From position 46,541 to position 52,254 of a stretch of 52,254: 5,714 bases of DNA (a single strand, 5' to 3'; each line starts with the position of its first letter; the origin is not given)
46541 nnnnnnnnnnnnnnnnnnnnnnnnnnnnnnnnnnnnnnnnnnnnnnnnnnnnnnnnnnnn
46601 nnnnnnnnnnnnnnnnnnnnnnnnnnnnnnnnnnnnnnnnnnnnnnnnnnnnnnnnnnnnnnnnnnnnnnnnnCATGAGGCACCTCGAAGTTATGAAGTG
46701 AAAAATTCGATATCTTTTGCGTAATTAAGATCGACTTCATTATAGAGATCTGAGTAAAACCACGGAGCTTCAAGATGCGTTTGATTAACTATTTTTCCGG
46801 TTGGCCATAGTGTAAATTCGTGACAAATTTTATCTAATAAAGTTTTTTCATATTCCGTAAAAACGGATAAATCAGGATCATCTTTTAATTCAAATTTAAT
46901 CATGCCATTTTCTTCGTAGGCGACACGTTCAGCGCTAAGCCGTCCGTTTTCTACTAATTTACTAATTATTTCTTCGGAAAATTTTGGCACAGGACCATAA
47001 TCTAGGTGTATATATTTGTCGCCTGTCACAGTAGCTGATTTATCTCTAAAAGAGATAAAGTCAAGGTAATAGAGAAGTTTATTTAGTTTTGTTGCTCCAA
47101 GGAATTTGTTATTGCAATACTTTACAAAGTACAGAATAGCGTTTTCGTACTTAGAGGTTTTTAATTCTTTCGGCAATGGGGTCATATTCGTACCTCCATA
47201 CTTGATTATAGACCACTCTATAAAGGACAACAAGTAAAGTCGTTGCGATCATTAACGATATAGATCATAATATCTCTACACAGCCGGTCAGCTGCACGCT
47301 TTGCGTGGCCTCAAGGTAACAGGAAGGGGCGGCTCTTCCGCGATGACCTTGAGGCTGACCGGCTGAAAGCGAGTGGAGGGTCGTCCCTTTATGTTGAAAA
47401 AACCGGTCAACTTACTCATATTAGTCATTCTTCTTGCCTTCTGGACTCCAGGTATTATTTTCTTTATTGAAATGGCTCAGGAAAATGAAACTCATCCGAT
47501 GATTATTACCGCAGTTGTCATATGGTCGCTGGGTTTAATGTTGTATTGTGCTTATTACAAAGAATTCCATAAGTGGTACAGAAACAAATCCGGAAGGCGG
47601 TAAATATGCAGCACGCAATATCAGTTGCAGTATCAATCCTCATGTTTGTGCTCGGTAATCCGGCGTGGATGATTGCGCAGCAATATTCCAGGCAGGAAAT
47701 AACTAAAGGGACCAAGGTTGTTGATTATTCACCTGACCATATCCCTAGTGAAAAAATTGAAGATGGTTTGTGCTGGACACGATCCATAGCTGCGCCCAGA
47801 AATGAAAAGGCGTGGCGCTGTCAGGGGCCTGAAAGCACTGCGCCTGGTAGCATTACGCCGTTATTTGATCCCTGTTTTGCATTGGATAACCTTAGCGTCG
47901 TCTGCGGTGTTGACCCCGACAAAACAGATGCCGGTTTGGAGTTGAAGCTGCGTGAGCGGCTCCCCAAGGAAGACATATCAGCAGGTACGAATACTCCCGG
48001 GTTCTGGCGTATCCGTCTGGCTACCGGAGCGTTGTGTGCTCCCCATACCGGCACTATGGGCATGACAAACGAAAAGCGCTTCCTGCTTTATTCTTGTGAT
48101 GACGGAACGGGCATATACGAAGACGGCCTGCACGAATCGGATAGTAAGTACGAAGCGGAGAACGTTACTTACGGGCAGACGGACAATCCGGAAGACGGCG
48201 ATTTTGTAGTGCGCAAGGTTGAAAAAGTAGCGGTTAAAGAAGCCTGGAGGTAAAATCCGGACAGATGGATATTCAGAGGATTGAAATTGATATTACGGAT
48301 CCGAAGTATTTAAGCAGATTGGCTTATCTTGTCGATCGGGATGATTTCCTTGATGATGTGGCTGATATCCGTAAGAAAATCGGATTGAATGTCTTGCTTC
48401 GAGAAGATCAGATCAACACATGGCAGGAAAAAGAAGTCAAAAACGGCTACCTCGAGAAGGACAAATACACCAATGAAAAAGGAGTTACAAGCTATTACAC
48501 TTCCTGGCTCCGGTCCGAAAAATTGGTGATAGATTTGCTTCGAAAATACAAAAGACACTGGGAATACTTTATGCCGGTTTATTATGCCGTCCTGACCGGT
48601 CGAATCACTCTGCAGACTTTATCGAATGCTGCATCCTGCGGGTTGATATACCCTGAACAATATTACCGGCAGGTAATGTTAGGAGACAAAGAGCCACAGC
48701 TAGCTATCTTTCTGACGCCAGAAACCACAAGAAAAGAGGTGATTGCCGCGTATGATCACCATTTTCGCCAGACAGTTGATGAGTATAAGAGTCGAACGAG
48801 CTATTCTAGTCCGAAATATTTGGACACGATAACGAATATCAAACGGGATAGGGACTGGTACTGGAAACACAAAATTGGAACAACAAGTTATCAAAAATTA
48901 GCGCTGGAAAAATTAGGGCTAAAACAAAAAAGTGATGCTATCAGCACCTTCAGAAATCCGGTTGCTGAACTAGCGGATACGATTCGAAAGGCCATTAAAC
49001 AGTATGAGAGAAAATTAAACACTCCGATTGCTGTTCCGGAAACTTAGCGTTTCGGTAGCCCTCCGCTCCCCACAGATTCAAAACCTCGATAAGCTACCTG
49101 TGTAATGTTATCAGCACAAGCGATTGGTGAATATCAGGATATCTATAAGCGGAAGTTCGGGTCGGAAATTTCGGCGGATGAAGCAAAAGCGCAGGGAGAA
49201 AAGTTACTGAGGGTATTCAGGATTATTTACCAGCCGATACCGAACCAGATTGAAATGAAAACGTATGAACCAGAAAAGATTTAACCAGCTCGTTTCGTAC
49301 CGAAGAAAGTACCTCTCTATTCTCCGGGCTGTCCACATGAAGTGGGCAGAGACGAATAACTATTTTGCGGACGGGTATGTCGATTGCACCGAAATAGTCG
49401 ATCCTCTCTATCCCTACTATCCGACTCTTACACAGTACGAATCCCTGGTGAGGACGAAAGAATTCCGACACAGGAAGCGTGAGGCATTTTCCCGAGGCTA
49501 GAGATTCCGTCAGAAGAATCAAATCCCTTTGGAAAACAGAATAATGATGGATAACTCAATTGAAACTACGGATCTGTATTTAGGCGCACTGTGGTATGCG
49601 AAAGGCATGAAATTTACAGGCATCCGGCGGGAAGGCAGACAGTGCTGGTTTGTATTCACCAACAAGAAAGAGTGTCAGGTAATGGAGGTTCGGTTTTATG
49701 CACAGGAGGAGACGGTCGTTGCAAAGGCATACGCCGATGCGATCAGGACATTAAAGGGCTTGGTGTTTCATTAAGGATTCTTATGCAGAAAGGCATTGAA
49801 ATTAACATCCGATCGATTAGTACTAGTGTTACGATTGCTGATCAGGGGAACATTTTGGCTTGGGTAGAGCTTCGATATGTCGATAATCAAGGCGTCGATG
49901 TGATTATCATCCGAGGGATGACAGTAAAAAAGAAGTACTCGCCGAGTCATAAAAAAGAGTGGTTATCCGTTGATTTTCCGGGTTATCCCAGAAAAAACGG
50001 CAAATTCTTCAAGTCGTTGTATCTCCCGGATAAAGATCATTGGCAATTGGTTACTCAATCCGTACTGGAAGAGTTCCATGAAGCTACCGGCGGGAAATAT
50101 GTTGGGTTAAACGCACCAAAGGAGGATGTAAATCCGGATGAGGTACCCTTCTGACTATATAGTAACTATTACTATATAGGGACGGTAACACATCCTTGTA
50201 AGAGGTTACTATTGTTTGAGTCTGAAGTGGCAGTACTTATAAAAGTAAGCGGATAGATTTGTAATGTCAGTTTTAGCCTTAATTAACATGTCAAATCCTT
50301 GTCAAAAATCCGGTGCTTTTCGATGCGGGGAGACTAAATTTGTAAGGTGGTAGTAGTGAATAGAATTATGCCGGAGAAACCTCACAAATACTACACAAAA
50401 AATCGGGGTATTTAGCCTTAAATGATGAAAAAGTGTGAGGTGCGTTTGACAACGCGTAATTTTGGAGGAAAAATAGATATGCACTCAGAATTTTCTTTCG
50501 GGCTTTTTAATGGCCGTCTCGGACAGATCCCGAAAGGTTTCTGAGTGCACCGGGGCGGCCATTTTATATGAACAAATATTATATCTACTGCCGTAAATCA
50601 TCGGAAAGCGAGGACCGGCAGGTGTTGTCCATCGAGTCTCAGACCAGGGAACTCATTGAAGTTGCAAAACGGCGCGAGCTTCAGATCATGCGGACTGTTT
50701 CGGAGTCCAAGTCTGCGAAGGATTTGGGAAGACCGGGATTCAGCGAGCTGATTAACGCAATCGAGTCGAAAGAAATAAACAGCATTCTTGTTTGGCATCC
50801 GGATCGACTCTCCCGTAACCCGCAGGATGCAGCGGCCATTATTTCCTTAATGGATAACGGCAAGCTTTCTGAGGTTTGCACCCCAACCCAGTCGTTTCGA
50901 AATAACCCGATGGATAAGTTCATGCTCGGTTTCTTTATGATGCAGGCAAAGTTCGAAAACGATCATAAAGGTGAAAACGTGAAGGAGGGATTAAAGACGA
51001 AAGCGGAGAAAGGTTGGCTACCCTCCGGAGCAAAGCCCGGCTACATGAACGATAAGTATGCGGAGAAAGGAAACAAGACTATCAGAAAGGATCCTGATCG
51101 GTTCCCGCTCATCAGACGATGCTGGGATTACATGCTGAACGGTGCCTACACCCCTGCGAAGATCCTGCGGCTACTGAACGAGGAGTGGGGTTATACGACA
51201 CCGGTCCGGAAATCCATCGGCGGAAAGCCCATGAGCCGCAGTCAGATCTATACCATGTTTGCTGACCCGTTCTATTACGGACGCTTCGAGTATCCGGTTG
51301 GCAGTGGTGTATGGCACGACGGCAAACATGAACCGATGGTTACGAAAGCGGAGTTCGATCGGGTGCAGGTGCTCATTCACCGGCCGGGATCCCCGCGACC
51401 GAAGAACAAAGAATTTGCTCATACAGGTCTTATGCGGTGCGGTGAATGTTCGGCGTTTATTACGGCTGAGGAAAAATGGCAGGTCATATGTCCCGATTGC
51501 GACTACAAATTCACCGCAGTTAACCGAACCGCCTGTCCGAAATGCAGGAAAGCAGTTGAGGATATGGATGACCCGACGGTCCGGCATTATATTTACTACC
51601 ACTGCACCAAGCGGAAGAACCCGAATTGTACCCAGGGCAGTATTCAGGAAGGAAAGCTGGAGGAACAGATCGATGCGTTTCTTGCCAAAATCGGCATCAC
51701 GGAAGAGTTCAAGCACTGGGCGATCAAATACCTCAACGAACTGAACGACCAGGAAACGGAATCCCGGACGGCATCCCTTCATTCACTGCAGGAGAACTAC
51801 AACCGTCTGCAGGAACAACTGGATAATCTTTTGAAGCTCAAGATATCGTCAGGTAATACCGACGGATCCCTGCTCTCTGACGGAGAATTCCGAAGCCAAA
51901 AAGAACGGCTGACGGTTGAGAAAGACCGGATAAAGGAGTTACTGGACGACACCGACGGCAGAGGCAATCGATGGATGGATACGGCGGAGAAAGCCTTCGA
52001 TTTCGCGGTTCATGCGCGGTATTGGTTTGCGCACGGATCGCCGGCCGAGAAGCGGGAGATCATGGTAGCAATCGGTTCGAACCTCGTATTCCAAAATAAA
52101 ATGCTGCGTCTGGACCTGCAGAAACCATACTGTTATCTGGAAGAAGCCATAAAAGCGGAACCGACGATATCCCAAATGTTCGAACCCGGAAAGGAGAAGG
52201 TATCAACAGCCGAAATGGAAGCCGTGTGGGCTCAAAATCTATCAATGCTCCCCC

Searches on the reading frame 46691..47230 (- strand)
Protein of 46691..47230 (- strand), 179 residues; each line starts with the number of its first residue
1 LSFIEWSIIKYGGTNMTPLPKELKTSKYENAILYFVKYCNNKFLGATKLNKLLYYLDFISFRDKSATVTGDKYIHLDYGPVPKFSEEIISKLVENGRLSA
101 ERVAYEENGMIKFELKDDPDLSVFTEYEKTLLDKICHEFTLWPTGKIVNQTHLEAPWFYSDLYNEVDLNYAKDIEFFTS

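Call 11: search_protein_families(library=pfam, proteins=[window:46691-47230:-], max_evalue=0.01)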
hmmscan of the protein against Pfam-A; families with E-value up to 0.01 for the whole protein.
window:46691-47230:- (179 aa): 1 family
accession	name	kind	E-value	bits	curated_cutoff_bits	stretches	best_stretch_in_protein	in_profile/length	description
PF13274.11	SocA_Panacea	-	2.4e-17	64.3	25.7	1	49-157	1-112/113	Antitoxin SocA-like, Panacea domain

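Call 64: search_protein_families(library=padloc, proteins=[window:46691-47230:-], max_evalue=0.01)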
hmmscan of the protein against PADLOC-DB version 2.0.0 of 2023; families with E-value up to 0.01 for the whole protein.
window:46691-47230:- (179 aa): 0 families

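Call 87: search_protein_families(library=ncbifam, proteins=[window:46691-47230:-], max_evalue=0.01)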
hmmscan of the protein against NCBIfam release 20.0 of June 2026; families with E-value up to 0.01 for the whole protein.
window:46691-47230:- (179 aa): 0 families

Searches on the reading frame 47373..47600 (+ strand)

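Call 64: search_protein_families(library=padloc, proteins=[window:47373-47600:+], max_evalue=0.01)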
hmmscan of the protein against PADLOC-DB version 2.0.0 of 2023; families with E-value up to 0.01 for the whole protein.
window:47373-47600:+ (76 aa): 0 families

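Call 87: search_protein_families(library=ncbifam, proteins=[window:47373-47600:+], max_evalue=0.01)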
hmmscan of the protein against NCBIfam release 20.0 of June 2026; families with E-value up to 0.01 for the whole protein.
window:47373-47600:+ (76 aa): 1 family
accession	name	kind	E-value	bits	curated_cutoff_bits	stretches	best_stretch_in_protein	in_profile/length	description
NF041635.1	STM3941_fam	subfamily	0.0097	15.8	40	0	13-72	5-60/157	STM3941 family protein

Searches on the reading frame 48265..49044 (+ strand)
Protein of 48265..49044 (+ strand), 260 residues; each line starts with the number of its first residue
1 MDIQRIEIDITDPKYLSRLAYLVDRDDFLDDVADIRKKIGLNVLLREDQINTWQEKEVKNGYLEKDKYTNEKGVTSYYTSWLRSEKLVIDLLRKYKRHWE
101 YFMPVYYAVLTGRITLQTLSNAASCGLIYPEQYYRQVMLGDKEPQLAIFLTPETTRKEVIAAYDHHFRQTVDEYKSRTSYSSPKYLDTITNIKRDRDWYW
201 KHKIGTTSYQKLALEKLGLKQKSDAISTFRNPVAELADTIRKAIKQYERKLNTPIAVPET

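Call 11: search_protein_families(library=pfam, proteins=[window:48265-49044:+], max_evalue=0.01)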
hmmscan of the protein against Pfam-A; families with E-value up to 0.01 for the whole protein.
window:48265-49044:+ (260 aa): 0 families

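Call 64: search_protein_families(library=padloc, proteins=[window:48265-49044:+], max_evalue=0.01)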
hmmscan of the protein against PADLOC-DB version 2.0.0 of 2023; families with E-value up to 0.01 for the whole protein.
window:48265-49044:+ (260 aa): 0 families

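Call 86: search_protein_families(library=pfam, proteins=[window:48265-49044:+], max_evalue=1)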
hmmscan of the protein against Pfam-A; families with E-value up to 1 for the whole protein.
window:48265-49044:+ (260 aa): 1 family
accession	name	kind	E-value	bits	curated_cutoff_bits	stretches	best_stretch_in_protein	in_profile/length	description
PF08581.15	Tup_N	-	0.13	13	28.7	1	206-252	22-67/77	Tup N-terminal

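Call 87: search_protein_families(library=ncbifam, proteins=[window:48265-49044:+], max_evalue=0.01)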
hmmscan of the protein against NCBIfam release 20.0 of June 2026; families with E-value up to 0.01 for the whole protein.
window:48265-49044:+ (260 aa): 0 families

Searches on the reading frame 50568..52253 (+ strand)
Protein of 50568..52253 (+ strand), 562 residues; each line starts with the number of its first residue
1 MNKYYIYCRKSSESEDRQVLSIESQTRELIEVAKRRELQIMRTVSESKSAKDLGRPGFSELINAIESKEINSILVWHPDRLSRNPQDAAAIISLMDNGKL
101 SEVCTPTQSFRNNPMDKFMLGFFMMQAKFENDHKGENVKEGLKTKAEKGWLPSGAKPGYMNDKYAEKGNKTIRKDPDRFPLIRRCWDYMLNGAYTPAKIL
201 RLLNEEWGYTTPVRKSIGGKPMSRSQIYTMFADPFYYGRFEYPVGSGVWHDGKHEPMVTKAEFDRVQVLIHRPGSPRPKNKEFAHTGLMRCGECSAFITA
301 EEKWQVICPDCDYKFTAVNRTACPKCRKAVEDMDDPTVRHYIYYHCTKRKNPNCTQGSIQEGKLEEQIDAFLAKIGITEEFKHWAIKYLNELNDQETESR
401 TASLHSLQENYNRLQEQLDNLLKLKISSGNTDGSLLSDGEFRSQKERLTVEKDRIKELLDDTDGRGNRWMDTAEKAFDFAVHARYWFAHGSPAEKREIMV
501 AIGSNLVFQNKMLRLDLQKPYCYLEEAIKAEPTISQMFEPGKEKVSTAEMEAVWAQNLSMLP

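Call 86: search_protein_families(library=pfam, proteins=[window:50568-52253:+], max_evalue=1)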
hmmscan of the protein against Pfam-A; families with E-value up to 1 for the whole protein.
window:50568-52253:+ (562 aa): 13 families
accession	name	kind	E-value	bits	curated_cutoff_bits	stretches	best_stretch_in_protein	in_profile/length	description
PF00239.26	Resolvase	-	2e-27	96.5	23.3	1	5-149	2-143/145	Resolvase, N terminal domain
PF07508.19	Recombinase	-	9.8e-07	29.4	21.1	1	177-270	2-99/102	Recombinase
PF13408.12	Zn_ribbon_recom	-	0.0001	23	25.3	1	306-369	6-54/58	Recombinase zinc beta ribbon domain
PF01155.25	HypA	-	0.033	14.7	28.9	1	296-329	61-95/112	Hydrogenase/urease nickel incorporation, metallochaperone, hypA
PF18912.6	DZR_2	-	0.048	13.9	27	1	290-331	9-47/56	Double zinc ribbon domain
PF02520.22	ANIS5_cation-bd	-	0.11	13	29.3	1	358-420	14-75/109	SXP/RAL-2 family protein Ani s 5-like, metal-binding domain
PF12773.13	DZR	-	0.12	13.1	27.3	1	291-326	15-44/45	Double zinc ribbon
PF07569.16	Hira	-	0.12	12.5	25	1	348-402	161-214/220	TUP1-like enhancer of split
PF14447.12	Prok-RING_4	-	0.2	12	27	1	306-333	19-43/46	Prokaryotic RING finger family 4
PF21039.3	CEP104_ZnF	-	0.24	12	27.4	1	288-353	28-88/112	Centrosomal protein CEP104, ZnF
PF23458.2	DUF7130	-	0.41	11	35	1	280-314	44-79/89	Domain of unknown function (DUF7130)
PF13920.12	zf-C3HC4_3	-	0.45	10.8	27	1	306-332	24-48/49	Zinc finger, C3HC4 type (RING finger)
PF14369.11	Zn_ribbon_19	-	0.6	10.7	30.8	1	293-315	7-31/35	zinc-ribbon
